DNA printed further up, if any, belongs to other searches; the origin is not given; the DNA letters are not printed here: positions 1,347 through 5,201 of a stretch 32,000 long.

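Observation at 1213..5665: Low-GC two-gene island: TPR/CHAT protease plus coupled small membrane protein as a candidate uncharacterised conflict/defence module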

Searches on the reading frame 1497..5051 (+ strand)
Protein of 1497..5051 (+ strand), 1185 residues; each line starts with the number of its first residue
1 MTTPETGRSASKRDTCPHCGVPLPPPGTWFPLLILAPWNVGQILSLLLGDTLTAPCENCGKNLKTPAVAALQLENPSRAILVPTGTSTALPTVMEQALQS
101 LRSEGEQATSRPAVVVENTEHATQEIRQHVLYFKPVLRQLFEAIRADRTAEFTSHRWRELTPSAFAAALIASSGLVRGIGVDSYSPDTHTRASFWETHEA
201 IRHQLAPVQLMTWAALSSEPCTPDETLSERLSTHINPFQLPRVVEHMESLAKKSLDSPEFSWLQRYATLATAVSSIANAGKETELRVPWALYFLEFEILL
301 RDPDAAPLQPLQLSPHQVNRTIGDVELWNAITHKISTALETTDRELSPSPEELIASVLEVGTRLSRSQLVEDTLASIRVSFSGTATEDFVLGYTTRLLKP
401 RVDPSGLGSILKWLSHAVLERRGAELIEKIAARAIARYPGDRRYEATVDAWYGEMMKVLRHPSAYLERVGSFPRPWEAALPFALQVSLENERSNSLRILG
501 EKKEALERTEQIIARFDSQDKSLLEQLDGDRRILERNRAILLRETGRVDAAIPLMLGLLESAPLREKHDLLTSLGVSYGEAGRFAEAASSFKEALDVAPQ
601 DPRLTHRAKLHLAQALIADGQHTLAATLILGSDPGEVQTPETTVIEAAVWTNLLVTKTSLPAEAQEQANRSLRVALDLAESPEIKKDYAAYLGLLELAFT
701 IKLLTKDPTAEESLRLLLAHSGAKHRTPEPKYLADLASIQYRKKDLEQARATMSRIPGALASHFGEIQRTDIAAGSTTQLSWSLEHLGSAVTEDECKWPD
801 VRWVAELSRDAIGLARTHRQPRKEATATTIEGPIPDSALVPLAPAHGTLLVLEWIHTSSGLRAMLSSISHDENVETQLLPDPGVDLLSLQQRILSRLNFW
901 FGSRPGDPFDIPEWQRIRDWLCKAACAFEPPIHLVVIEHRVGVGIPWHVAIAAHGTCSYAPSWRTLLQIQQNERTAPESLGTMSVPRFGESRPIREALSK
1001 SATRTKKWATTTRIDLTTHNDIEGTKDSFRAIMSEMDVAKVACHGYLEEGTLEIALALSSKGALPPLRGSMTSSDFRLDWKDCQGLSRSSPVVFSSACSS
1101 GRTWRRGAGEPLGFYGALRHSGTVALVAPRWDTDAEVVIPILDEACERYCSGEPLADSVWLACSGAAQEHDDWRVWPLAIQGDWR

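Call 6: search_protein_families(library=pfam, proteins=[window:1497-5051:+], max_evalue=0.1)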
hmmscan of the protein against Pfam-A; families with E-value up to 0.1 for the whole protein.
window:1497-5051:+ (1185 aa): 13 families
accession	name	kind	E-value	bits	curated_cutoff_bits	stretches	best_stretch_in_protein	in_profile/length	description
PF12770.12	CHAT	-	1.3e-09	38.3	24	1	954-1159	54-259/289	CHAT domain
PF13432.12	TPR_16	-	3.9e-08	34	32.7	1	574-628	3-53/65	Tetratricopeptide repeat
PF07719.23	TPR_2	-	1.3e-07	31.6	27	1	570-601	3-34/34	Tetratricopeptide repeat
PF14559.12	TPR_19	-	8.6e-06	26.4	25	1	580-628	3-47/68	Tetratricopeptide repeat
PF00515.34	TPR_1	-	6.2e-05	23.1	27.8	1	570-601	3-34/34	Tetratricopeptide repeat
PF13424.12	TPR_12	-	0.00012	22.7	30.1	1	534-599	5-76/77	Tetratricopeptide repeat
PF13181.12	TPR_8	-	0.00015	22.1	25.7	1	570-601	3-34/34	Tetratricopeptide repeat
PF13176.12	TPR_7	-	0.00097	19.5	27.9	0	571-602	2-33/36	Tetratricopeptide repeat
PF13174.12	TPR_6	-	0.0011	19.9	26.3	0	574-600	6-32/33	Tetratricopeptide repeat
PF13428.12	TPR_14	-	0.0062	17.6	23.5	0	570-606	3-39/44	Tetratricopeptide repeat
PF13374.12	TPR_10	-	0.026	15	27.5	0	571-597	5-31/42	Tetratricopeptide repeat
PF24575.1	TPR_Slam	-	0.049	14.5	35.2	0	558-626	37-101/104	Surface lipoprotein assembly modifier, N-terminal TPR repeats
PF16065.10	DUF4807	-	0.066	13.3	27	0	594-632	58-96/126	Domain of unknown function (DUF4807)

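Call 7: search_protein_families(library=padloc, proteins=[window:1497-5051:+], max_evalue=1)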
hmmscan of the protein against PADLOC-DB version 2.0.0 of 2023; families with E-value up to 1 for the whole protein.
window:1497-5051:+ (1185 aa): 0 families

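Call 9: find_homologous_proteins(query=window:1497-5051:+)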
Query window:1497-5051:+ (1185 aa): 1 proteins with E <= 0.001 among 8000 candidates.
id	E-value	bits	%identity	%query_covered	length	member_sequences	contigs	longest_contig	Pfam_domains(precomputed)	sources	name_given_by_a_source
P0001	0.0e+0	2455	100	92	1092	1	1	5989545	PF14559.13,PF13432.13,PF12770.13,PF07719.24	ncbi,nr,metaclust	ncbi:hypothetical protein ABI59_09470 [Acidobacteria bacterium Mor1]|nr:hypothetical protein ABI59_0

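Call 42: search_solved_structures(query=A3, max_evalue=0.1)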
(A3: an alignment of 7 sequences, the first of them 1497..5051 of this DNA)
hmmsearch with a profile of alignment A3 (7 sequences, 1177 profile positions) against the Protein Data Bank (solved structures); distinct sequences matched with E-value up to 0.1: 20.
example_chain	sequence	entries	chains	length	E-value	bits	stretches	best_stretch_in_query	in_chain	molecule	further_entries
9k7u_A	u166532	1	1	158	6.2e-05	24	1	656-746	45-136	Heter-Zn2-HEHE-22A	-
3nf1_A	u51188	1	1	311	0.00014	22.8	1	548-757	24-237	Kinesin light chain 1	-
8bu0_A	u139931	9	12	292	0.00051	21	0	557-617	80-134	Consensus tetratricopeptide repeat protein | Crystal structure of an 8-repeat consensus TPR superhelix with Zinc. | Monomer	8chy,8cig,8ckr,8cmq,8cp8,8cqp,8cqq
6fuz_A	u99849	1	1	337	0.00073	20.5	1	548-757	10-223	Kinesin light chain 1,Kinesin light chain 1,C-Jun-amino-terminal kinase-interacting protei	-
6fv0_A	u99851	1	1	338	0.00074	20.4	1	548-757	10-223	Kinesin light chain 1,Torsin-1A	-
6swu_A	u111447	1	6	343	0.00077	20.4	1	548-757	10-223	Kinesin light chain 1,Kinesin light chain 1,TPR domain of kinesin light chain 1 in complex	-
9qhb_A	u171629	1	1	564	0.001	20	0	557-635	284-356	Engineered tetratricopeptide repeat protein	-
9gzg_A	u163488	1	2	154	0.0014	19.5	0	552-586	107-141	Engineered CTPR protein with glutamic acids for conductivity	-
7ai4_A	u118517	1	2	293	0.0018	19.1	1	547-751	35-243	Isoform C of Kinesin light chain 1,Isoform C of Kinesin light chain 1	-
8glv_Lf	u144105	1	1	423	0.0021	18.9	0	556-709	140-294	Subunit of axonemal inner dynein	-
5oj8_A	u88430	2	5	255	0.0022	18.9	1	548-751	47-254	Kinesin light chain 1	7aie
5a7d_B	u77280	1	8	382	0.0027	18.6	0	556-704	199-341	PINS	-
7obi_A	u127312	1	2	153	0.012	16.4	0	549-582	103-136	CTPR-rv4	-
4a1s_A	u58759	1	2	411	0.014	16.3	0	556-615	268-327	PARTNER OF INSCUTEABLE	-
6y4l_A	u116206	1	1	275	0.042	14.6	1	512-641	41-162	ER membrane protein complex subunit 2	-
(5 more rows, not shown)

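Call 58: search_protein_families(library=ncbifam, proteins=[window:1497-5051:+], max_evalue=0.1)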
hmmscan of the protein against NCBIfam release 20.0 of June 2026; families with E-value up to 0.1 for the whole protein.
window:1497-5051:+ (1185 aa): 3 families
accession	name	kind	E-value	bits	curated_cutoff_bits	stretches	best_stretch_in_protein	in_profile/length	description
NF040959.1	MamA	equivalog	0.0082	15.6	200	1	522-614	27-117/204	magnetosome protein MamA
TIGR02521.1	type_IV_pilW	equivalog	0.01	15.4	154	0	561-622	128-185/234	type IV pilus biogenesis/stability protein PilW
TIGR02795.1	tol_pal_ybgF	equivalog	0.058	14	90.1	0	580-626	14-59/119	tol-pal system protein YbgF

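Call 59: search_protein_families(library=phrogs, proteins=[window:1497-5051:+], max_evalue=0.1)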
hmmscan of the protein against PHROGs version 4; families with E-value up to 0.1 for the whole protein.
window:1497-5051:+ (1185 aa): 1 family
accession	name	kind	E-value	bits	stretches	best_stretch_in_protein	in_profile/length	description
phrog_20247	-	unknown function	0.078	14.4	0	1005-1046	40-81/89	-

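Call 72: predict_structure(alignment_id=A5)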
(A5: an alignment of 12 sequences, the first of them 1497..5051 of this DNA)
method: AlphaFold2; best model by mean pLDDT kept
length: 1185 residues; sequences in the alignment: 12
mean_pLDDT: 78.1   pTM: 0.61
mean pLDDT of the five models: 78.1, 76.3, 72.4, 72.2, 64.5
residues with pLDDT >= 90: 226; 70-90: 691; 50-70: 200; < 50: 68
segments of 3 or more residues with pLDDT < 50: 1-13, 26-29, 103-110, 343-346, 822-828, 1049-1052, 1068-1072, 1099-1112
pLDDT, mean of each block of 10 residues (from residue 1): 28 58 55 73 79 64 67 60 60 61 41 62 83 89 87 84 85 80 72 78 82 71 67 61 75 80 83 77 85 88 74 80 86 75 56 78 80 64 62 68 71 74 80 86 91 88 89 90 90 88 90 86 78 92 89 92 85 93 90 87 82 84 72 59 83 75 82 85 75 86 82 88 72 93 92 90 80 79 90 87 86 73 47 87 88 86 90 90 84 78 76 91 79 83 76 85 76 73 80 85 92 91 86 92 65 64 52 62 78 74 39 67 83 78 93 91 87 82 78
secondary structure, 60 per line:
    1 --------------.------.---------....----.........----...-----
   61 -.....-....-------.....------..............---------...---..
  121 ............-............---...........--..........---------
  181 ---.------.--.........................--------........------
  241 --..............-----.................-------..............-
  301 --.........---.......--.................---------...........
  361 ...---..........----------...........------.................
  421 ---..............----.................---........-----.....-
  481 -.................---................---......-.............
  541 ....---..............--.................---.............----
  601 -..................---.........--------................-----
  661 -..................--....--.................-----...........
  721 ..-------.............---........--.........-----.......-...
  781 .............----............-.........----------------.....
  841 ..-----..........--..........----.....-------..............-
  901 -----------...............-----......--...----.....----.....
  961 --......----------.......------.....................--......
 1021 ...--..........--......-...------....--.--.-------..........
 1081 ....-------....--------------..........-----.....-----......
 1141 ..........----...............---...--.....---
elements in order (helices of 4 or more, strands of 3 or more residues): E32-35 H40-48 E53-55 E62-66 E68-71 E79-83 H90-103 E113-115 H119-132 H134-145 H149-159 H162-171 H194-218 H227-234 H243-256 H262-278 H286-299 H303-311 H315-321 H324-340 H350-363 H367-376 H387-397 H404-420 H424-437 H442-458 H462-469 H475-479 H482-498 H502-517 H521-526 H528-544 H548-561 H564-580 H584-596 H602-619 H623-631 H640-655 H662-679 H682-685 H688-704 H710-722 H730-742 H746-753 H756-764 H770-776 H778-793 H798-809 H811-819 H836-842 E848-857 E860-869 E874-878 H886-899 H912-926 E932-937 H947-951 E956-960 H963-968 E979-985 H992-1012 E1015-1020 H1026-1035 E1038-1043 E1045-1047 E1054-1057 H1071-1076 E1077-1079 H1080-1084 E1092-1095 H1110-1119 E1125-1129 H1135-1150 H1155-1169 E1178-1182

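Call 74: fold_search(model_id=the predicted structure, library=pdb)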
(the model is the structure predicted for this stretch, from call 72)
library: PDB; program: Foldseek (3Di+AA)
matches with E <= 10: 1506; with E <= 0.001: 86
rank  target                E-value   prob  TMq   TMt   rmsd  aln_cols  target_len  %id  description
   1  8rw5                  3.4e-13  1.00  0.35  0.44  25.6      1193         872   12  Symmetry expansion of dimeric transmembrane anti-sigma factor DdvA (released 2024-11-06)
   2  8rot_A                5.4e-13  1.00  0.36  0.45  25.9      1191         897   12  Cryo-EM structure of the transmembrane anti-sigma factor DdvA (released 2024-11-06)
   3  7nj1_A                5.6e-12  1.00  0.32  0.27  26.9      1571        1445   12  CryoEM structure of the human Separase-Securin complex (released 2021-08-04)
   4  9hma                  2.5e-11  1.00  0.36  0.32  23.4      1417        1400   12  Cryo-EM structure of apo human separase (released 2025-09-03)
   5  5u1s_A                8.7e-11  1.00  0.35  0.29  21.3      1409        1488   10  Crystal structure of the Saccharomyces cerevisiae separase-securin complex at 3.0 angstrom resolution (released 2017-02-08)
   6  9hn5_A                1.4e-10  1.00  0.36  0.30  22.7      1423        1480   13  Cryo-EM structure of human separase bound to phosphorylated SCC1 (100-320 aa) (released 2025-09-03)
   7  7nj0_A                3.3e-10  1.00  0.34  0.34  18.6      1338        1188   11  CryoEM structure of the human Separase-Cdk1-cyclin B1-Cks1 complex (released 2021-08-04)
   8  8eey_B                9.5e-10  1.00  0.24  0.36  17.1       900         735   14  Cas7-11 in complex with DR-mismatched target RNA, Csx29 and Csx30 (released 2022-11-16)
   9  5u1t_A                1.1e-09  1.00  0.28  0.23  26.9      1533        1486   10  Crystal structure of the Saccharomyces cerevisiae separase-securin complex at 2.6 angstrom resolution (released 2017-02-08)
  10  9hms_C                2.3e-09  1.00  0.34  0.35  18.1      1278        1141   12  Cryo-EM structure of human separase bound to SCC1 (310-550 aa) and SA2 (released 2025-09-03)
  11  7zoq_A                1.2e-08  1.00  0.26  0.35  16.2       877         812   11  Cryo-EM structure of a CRISPR effector in complex with a caspase regulator (released 2022-11-30)
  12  7sqc_R0               3.1e-08  1.00  0.21  0.14  25.7      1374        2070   12  Ciliary C1 central pair apparatus isolated from Chlamydomonas reinhardtii (released 2022-04-13)
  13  7n6g_1N               6.8e-08  1.00  0.21  0.13  25.5      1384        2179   12  C1 of central pair (released 2022-05-18)
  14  7xc7_D                5.2e-07  1.00  0.23  0.38  17.9       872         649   11  Cryo-EM structure of a bacterial protein complex (released 2022-11-16)
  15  5mz6_1                6.6e-07  1.00  0.35  0.40  16.9      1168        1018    9  Cryo-EM structure of a Separase-Securin complex from Caenorhabditis elegans at 3.8 A resolution (released 2017-03-08)
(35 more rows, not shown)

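Call 75: search_dna_similar(query=window:1497-5051:+, collection=plasmids, mode=protein, max_evalue=0.00001, max_rows=15)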
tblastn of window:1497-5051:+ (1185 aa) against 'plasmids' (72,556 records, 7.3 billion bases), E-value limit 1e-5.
Records with a match: 2; places in all: 2; records where one place covers at least 80% of the query: 1.
Best place of each record, by identity: <60% 2.
By first word of the organism name: Photobacterium 1; Streptomyces 1.
By predicted mobility (MOB-suite, as given by PLSDB): non-mobilizable 2.
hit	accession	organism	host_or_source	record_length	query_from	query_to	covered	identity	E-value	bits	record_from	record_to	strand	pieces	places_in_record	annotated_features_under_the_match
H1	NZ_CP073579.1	Photobacterium sp. GJ3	-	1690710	2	1185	100%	27.7%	3e-86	316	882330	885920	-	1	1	record has no annotation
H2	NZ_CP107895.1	Streptomyces sp. NBC_00467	-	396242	728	1185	39%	33.6%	2e-45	188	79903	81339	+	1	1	CHAT domain-containing protein | hypothetical protein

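Call 76: search_dna_similar(query=window:1497-5051:+, collection=phages, mode=protein, max_evalue=0.00001, max_rows=10)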
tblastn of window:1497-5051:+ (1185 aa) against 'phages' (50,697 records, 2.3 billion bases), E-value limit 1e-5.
No match.
